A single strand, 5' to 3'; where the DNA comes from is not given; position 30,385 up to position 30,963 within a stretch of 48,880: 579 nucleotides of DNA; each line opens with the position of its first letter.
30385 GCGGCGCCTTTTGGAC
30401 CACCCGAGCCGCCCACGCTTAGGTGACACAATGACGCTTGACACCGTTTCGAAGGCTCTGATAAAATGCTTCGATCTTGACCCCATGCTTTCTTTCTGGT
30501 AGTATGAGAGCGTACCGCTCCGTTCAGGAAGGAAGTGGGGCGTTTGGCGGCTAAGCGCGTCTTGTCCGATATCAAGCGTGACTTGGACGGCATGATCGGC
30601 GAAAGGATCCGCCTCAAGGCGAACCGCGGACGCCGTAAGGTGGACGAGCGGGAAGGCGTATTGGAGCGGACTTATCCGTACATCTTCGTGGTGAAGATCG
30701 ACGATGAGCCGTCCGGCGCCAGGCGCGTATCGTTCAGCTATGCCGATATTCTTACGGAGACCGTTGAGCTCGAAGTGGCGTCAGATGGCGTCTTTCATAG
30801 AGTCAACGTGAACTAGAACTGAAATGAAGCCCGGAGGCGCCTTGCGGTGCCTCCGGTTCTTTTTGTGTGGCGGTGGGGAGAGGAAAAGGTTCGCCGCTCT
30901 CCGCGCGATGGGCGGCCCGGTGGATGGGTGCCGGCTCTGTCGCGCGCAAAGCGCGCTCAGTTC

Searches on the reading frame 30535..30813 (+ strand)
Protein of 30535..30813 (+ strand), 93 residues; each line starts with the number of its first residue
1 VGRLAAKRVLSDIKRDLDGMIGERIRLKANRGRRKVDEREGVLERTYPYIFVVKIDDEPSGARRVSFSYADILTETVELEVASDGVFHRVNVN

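Call 21: search_protein_families(library=pfam, max_evalue=0.001, proteins=[window:30535-30813:+])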
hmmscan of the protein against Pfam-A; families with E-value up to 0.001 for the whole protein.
window:30535-30813:+ (93 aa): 1 family
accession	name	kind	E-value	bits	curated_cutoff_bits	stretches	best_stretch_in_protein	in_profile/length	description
PF06257.17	VEG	-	3e-29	101.3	25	1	10-80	3-73/73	Biofilm formation stimulator VEG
